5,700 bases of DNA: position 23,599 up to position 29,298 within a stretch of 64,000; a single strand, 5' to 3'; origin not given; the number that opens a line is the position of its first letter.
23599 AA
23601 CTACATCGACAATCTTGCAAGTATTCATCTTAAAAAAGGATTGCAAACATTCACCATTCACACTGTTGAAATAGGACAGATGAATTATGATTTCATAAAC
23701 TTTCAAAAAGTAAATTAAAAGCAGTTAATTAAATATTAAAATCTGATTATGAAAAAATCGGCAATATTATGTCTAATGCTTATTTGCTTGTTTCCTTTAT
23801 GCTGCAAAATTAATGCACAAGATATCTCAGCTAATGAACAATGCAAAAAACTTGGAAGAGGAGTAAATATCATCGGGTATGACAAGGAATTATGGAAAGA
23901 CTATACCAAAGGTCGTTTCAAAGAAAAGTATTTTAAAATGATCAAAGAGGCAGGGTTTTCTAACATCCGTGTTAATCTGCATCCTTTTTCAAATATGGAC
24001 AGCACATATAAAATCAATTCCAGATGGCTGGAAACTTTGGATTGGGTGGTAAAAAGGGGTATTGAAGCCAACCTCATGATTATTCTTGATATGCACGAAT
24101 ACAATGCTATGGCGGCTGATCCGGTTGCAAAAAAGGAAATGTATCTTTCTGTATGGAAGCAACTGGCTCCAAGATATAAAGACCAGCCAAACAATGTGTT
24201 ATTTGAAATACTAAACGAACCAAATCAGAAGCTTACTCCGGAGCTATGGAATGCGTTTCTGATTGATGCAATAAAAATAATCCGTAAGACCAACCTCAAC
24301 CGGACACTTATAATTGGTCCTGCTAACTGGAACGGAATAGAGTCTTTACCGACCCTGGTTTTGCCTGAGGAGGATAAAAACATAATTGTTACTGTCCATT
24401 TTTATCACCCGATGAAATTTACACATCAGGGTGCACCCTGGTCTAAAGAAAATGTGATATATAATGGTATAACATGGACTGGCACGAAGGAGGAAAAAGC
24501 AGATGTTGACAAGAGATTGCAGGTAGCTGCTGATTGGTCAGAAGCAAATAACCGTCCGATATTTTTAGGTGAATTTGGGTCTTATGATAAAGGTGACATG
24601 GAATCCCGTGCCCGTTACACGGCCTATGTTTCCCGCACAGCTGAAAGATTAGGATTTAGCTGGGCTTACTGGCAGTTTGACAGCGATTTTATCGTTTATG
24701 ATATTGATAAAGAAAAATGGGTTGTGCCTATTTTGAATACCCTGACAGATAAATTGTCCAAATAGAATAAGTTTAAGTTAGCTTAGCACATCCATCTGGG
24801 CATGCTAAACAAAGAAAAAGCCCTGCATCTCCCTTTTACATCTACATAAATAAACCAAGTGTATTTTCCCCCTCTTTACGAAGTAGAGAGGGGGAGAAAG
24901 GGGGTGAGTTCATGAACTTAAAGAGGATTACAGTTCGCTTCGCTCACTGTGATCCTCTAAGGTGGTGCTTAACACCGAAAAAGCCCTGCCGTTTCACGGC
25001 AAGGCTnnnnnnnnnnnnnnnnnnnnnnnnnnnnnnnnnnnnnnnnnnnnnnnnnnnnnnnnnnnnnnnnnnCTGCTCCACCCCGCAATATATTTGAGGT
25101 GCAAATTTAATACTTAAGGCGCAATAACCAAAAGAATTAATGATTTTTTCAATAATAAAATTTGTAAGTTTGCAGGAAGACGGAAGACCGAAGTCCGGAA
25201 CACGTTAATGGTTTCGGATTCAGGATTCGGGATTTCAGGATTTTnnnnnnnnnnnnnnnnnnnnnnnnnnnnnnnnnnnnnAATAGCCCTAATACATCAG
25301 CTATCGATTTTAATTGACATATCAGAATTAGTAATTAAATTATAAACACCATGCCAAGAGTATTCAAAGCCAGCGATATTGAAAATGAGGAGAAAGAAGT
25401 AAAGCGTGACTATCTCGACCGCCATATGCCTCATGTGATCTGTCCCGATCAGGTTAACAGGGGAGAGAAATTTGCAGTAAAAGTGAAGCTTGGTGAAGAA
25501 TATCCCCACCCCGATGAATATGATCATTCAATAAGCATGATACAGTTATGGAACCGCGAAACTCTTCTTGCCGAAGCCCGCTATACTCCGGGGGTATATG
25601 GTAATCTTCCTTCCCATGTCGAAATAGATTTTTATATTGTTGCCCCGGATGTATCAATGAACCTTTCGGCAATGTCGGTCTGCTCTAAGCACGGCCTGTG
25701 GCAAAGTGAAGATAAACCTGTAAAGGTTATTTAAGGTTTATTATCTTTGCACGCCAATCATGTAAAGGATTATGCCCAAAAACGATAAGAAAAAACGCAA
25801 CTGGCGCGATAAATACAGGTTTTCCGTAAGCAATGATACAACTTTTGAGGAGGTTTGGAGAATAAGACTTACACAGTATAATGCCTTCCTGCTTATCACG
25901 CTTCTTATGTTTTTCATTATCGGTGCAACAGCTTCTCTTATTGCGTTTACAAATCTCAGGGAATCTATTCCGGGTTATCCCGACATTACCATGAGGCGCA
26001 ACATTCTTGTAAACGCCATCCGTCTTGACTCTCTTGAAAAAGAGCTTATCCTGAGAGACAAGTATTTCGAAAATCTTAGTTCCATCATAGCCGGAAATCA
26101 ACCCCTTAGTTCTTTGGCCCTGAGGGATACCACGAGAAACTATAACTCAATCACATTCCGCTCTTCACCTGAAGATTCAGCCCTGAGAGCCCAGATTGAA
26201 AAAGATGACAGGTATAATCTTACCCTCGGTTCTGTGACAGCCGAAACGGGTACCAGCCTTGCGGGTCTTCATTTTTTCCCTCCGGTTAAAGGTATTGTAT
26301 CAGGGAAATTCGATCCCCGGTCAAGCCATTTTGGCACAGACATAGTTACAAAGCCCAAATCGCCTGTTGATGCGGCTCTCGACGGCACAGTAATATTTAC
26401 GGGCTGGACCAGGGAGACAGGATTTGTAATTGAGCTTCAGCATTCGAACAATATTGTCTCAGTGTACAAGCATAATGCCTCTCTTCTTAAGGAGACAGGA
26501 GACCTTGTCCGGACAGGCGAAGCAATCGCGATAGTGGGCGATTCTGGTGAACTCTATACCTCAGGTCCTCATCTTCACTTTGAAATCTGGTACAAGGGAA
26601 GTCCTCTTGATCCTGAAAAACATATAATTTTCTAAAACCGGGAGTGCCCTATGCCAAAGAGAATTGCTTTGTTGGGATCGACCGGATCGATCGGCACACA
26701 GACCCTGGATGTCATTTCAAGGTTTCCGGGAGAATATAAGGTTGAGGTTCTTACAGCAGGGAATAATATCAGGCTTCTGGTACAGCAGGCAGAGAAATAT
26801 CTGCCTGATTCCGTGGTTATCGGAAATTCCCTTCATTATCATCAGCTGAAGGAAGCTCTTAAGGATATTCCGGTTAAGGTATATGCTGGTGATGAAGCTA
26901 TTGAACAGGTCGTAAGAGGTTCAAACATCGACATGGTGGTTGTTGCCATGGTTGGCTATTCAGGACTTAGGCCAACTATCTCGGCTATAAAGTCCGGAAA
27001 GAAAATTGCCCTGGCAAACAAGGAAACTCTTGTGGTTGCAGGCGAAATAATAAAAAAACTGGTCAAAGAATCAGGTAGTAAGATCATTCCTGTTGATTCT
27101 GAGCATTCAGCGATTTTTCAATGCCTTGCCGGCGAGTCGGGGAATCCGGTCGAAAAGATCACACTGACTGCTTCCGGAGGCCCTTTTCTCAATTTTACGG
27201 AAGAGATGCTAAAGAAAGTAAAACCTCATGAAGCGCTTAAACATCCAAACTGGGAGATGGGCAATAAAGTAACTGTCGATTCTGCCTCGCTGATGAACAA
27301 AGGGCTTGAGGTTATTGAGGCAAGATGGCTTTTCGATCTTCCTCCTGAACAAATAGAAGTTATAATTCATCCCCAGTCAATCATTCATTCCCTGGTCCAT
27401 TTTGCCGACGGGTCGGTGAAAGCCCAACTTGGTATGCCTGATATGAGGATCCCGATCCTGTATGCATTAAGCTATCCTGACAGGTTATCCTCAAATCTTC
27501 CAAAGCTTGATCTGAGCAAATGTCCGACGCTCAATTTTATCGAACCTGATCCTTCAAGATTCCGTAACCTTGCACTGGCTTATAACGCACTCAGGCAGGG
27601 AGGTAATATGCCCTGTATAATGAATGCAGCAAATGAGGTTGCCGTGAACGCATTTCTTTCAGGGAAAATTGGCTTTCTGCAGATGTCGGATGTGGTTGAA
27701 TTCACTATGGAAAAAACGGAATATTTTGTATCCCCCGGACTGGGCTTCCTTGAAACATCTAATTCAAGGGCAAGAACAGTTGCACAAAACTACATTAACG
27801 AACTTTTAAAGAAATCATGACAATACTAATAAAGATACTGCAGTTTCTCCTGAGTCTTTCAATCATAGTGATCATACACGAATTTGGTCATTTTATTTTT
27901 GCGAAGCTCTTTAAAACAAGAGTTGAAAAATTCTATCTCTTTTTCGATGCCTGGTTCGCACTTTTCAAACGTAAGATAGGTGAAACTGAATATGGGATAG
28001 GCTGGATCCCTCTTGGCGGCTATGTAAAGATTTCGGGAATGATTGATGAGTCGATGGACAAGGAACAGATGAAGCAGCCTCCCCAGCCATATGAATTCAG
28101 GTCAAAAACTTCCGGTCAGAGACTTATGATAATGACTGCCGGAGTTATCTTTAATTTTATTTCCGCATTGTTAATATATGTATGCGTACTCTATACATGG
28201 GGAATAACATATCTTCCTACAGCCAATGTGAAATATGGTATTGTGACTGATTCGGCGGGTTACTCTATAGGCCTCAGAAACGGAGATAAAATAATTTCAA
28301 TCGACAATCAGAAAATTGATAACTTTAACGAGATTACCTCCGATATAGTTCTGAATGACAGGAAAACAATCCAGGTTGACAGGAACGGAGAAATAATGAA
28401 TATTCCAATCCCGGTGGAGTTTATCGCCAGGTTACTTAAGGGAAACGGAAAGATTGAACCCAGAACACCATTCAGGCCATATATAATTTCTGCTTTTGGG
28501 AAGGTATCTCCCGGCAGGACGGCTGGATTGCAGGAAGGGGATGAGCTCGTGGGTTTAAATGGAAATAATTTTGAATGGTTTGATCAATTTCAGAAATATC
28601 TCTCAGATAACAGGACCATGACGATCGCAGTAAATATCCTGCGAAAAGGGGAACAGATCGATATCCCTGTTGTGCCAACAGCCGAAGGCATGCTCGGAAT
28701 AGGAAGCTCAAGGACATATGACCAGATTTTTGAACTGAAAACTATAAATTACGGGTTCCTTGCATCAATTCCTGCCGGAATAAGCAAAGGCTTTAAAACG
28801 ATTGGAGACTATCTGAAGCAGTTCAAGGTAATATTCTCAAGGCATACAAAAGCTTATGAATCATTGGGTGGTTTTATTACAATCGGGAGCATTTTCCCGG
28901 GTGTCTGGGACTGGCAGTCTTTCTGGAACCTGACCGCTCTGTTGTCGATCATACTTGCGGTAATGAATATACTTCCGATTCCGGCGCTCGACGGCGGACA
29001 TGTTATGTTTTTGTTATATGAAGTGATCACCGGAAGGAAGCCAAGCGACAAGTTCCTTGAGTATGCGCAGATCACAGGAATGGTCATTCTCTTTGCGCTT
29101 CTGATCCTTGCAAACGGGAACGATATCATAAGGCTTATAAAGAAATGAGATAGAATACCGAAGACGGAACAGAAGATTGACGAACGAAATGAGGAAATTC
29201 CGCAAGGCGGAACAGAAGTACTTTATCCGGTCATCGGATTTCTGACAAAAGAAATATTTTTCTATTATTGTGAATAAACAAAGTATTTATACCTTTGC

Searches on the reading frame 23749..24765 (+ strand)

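Call 42: search_protein_families(library=pfam, proteins=[window:23749-24765:+], max_evalue=0.0001)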
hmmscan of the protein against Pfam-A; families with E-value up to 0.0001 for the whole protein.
window:23749-24765:+ (338 aa): 1 family
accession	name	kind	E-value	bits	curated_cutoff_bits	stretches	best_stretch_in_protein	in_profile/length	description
PF00150.24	Cellulase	-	5e-48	164.4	23.5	1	36-311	5-269/272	Cellulase (glycosyl hydrolase family 5)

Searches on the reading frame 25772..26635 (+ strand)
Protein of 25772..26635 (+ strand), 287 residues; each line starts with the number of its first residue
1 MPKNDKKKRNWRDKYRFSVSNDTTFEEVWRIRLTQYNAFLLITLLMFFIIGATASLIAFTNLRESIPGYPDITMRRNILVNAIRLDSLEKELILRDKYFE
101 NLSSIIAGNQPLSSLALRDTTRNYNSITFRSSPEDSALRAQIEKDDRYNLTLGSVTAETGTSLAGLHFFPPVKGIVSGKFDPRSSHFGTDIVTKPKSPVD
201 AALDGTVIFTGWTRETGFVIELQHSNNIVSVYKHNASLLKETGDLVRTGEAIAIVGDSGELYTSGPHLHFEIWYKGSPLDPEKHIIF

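Call 42: search_protein_families(library=pfam, proteins=[window:25772-26635:+], max_evalue=0.0001)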
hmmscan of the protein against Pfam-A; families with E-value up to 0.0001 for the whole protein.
window:25772-26635:+ (287 aa): 1 family
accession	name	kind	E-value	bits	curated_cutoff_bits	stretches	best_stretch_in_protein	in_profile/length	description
PF01551.29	Peptidase_M23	-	6.2e-26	90.9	28.7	1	185-281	2-96/96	Peptidase family M23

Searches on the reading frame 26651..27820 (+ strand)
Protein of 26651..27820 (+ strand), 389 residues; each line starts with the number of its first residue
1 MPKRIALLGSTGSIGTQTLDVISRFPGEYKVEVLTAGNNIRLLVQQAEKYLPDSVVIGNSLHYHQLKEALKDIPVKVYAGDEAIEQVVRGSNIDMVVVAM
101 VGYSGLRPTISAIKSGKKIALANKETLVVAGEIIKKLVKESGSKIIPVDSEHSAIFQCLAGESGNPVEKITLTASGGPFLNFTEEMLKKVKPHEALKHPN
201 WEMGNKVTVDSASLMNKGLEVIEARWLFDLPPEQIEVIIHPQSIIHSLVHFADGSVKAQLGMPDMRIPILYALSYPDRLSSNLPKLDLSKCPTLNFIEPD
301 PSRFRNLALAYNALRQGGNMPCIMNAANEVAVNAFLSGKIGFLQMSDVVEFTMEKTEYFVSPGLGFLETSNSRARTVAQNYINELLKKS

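Call 42: search_protein_families(library=pfam, proteins=[window:26651-27820:+], max_evalue=0.0001)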
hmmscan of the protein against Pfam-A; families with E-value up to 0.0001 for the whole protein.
window:26651-27820:+ (389 aa): 3 families
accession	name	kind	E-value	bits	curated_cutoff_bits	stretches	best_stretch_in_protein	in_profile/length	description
PF02670.22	DXP_reductoisom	-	6.5e-44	150.2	21.7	1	5-131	1-129/129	1-deoxy-D-xylulose 5-phosphate reductoisomerase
PF08436.17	DXP_redisom_C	-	6.2e-40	135.7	26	1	145-228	1-84/84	1-deoxy-D-xylulose 5-phosphate reductoisomerase C-terminal domain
PF13288.12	DXPR_C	-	5.6e-38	130.2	27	1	260-357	1-95/115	DXP reductoisomerase C-terminal domain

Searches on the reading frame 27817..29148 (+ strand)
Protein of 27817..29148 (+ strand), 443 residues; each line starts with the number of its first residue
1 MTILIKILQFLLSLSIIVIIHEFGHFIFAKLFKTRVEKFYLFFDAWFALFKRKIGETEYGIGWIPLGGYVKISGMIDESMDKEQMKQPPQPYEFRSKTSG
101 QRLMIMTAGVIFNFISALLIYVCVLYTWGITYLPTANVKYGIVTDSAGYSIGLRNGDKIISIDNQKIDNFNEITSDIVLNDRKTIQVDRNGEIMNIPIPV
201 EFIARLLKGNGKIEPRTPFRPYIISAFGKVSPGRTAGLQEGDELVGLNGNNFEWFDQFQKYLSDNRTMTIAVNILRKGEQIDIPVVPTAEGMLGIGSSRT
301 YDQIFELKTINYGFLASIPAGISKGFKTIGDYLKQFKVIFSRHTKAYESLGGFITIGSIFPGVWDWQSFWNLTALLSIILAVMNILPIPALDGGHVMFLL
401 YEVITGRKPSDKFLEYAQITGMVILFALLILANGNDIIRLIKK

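Call 42: search_protein_families(library=pfam, proteins=[window:27817-29148:+], max_evalue=0.0001)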
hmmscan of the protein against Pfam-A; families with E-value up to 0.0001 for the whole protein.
window:27817-29148:+ (443 aa): 4 families
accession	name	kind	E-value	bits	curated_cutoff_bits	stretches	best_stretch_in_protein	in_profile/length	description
PF02163.28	Peptidase_M50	-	4.5e-52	177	27.2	1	10-428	2-221/221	Peptidase family M50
PF17820.7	PDZ_6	-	1.6e-11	44.2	27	0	142-173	5-36/54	PDZ domain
PF00595.29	PDZ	-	1.1e-07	32.6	23.2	0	143-182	33-72/81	PDZ domain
PF13180.12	PDZ_2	-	1.1e-06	29.3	27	0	230-283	22-76/80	PDZ domain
